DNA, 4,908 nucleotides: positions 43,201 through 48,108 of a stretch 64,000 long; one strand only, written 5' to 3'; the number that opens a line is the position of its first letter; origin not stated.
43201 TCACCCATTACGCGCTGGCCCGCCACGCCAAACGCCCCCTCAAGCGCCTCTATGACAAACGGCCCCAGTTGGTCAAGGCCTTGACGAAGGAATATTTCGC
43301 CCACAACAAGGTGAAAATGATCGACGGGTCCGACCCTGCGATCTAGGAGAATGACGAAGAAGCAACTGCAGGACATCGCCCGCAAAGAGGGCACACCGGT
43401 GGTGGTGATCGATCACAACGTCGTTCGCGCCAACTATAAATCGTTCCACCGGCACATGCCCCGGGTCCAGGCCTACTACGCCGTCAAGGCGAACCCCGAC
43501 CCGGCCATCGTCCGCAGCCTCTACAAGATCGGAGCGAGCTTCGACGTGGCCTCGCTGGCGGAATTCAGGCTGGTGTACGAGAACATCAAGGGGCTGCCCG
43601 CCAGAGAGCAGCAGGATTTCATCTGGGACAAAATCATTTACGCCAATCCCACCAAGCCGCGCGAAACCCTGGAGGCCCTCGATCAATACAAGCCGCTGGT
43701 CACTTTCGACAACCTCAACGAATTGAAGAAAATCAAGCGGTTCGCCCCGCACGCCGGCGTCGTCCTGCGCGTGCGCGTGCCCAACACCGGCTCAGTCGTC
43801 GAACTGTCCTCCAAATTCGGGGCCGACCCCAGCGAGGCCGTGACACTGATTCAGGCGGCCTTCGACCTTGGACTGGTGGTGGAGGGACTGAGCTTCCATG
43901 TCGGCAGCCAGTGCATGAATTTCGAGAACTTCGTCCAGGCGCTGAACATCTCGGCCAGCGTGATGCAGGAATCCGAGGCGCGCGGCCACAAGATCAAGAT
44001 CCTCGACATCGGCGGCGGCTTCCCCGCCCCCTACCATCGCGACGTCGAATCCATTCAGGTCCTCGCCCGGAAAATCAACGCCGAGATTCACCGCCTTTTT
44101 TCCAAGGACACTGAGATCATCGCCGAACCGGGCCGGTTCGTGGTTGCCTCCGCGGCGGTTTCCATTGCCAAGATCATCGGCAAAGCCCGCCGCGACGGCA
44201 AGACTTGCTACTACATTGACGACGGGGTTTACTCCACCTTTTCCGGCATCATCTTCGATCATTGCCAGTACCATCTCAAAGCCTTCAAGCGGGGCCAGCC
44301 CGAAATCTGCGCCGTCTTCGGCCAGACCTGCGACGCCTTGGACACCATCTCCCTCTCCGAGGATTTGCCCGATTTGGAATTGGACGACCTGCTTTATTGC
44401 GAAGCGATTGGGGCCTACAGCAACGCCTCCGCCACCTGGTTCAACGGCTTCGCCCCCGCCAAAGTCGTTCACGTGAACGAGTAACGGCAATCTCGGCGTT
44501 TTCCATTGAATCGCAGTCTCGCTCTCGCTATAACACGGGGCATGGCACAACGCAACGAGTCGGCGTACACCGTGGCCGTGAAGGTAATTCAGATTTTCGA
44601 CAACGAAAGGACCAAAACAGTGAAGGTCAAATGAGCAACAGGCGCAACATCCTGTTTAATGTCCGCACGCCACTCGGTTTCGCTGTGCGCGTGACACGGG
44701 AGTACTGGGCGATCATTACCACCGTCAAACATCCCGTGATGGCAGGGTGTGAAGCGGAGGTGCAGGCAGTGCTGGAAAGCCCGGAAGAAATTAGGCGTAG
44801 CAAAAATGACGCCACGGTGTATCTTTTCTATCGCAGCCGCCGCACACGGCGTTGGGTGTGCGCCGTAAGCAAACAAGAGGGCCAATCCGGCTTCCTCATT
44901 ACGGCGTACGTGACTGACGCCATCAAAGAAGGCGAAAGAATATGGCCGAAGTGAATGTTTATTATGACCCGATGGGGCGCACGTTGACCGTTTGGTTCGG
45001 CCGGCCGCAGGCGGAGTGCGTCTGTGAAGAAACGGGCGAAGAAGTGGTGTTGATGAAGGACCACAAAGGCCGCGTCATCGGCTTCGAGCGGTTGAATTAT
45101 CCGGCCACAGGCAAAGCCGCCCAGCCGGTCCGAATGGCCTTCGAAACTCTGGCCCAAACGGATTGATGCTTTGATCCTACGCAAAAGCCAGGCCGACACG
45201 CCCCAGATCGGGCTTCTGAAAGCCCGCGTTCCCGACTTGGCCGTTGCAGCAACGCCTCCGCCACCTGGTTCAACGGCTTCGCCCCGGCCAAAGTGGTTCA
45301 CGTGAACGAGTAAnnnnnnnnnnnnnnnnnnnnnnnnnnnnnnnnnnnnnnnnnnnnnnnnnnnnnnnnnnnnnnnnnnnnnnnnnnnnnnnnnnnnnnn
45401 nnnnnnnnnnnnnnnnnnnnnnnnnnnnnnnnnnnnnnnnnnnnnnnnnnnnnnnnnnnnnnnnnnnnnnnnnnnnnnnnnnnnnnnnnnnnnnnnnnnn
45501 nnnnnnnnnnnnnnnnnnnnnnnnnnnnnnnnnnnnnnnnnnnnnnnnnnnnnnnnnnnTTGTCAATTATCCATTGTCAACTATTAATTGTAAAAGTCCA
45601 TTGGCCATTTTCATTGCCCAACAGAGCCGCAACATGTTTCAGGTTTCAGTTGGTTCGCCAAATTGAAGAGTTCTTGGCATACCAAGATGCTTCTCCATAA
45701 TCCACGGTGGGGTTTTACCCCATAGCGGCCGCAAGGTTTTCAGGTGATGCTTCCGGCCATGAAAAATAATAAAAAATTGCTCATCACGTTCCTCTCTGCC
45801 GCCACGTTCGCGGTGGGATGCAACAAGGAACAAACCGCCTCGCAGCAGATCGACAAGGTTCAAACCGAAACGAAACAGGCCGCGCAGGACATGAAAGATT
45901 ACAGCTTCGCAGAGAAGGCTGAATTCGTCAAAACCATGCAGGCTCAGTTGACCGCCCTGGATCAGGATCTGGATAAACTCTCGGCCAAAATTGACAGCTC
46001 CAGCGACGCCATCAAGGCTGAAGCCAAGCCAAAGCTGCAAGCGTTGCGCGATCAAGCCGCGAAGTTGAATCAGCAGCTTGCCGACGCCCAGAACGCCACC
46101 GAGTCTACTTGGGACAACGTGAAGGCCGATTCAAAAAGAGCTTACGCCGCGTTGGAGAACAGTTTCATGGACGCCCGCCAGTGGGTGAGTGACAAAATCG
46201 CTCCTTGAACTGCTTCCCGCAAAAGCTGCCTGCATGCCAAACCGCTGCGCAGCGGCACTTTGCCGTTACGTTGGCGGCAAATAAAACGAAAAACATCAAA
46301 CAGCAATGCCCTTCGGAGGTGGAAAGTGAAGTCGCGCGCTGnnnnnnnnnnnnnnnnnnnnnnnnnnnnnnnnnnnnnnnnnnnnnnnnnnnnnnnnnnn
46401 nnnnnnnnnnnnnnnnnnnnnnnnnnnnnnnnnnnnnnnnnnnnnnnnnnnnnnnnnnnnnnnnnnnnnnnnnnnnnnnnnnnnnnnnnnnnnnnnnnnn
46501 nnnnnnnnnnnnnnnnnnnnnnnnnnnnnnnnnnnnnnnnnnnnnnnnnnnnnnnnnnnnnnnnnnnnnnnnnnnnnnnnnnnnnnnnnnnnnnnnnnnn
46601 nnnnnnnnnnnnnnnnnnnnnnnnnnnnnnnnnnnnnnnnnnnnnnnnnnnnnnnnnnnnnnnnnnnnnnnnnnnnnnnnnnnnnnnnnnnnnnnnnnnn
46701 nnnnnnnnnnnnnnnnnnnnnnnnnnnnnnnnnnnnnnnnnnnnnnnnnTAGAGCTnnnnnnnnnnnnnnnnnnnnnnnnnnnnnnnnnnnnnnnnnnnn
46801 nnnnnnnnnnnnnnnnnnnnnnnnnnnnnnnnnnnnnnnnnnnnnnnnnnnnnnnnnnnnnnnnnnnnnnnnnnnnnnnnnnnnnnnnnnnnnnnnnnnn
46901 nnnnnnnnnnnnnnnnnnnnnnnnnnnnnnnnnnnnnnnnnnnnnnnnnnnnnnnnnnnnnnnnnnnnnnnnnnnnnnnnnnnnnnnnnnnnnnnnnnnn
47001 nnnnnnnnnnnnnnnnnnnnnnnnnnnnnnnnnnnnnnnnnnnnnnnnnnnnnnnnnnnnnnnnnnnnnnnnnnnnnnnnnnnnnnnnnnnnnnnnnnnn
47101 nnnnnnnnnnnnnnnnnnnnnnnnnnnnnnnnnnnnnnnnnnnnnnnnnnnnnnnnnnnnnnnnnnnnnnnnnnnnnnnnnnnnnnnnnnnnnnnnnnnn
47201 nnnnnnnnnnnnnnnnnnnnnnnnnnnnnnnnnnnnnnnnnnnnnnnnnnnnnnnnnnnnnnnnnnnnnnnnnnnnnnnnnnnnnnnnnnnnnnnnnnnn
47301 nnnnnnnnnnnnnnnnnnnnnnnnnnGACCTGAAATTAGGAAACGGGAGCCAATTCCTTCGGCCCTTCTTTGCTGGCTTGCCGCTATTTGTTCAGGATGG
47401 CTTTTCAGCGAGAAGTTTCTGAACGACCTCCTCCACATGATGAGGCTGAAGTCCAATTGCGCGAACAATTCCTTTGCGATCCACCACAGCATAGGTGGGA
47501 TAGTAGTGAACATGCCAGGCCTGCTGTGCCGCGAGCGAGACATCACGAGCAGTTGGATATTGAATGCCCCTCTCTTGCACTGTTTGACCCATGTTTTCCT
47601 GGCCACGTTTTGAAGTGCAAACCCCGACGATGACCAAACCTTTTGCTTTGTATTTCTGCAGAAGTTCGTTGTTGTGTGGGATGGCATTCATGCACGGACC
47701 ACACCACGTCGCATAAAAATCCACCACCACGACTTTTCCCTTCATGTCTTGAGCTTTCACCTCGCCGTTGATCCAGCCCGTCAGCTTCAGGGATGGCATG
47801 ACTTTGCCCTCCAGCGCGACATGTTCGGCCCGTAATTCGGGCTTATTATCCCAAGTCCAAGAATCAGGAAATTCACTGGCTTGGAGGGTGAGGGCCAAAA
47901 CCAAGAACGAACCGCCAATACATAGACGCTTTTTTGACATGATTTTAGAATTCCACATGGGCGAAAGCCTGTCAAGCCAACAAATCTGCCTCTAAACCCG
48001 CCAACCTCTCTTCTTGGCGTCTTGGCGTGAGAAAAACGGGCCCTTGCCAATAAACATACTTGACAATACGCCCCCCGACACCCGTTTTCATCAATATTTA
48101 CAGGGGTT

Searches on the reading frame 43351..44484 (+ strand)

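Call 22: search_protein_families(library=pfam, proteins=[window:43351-44484:+], max_evalue=0.001)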
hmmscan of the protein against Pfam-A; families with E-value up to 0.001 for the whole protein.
window:43351-44484:+ (377 aa): 3 families
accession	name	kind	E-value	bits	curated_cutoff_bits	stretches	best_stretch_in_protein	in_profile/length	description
PF02784.22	Orn_Arg_deC_N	-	2.9e-55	187.8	23.4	1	25-266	4-247/247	Pyridoxal-dependent decarboxylase, pyridoxal binding domain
PF00278.28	Orn_DAP_Arg_deC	-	1e-15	58.2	23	1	263-354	5-95/95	Pyridoxal-dependent decarboxylase, C-terminal sheet domain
PF01168.26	Ala_racemase_N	-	4.3e-06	27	24.1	1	20-216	1-189/220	Alanine racemase, N-terminal domain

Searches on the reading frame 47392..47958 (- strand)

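Call 22: search_protein_families(library=pfam, proteins=[window:47392-47958:-], max_evalue=0.001)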
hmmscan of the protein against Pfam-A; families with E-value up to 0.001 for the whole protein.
window:47392-47958:- (188 aa): 5 families
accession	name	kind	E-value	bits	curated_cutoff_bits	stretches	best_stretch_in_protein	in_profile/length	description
PF08534.16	Redoxin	-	5.9e-20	72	26.6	1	51-176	3-142/148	Redoxin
PF00578.27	AhpC-TSA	-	3.9e-19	69.2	26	1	51-167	2-123/124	AhpC/TSA family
PF13905.12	Thioredoxin_8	-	3.8e-11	43.6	27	1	74-165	1-94/94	Thioredoxin-like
PF00085.26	Thioredoxin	-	2.7e-09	37.4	23.5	1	74-113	18-56/103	Thioredoxin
PF00255.25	GSHPx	-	0.00024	21.1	27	1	66-123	13-70/108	Glutathione peroxidase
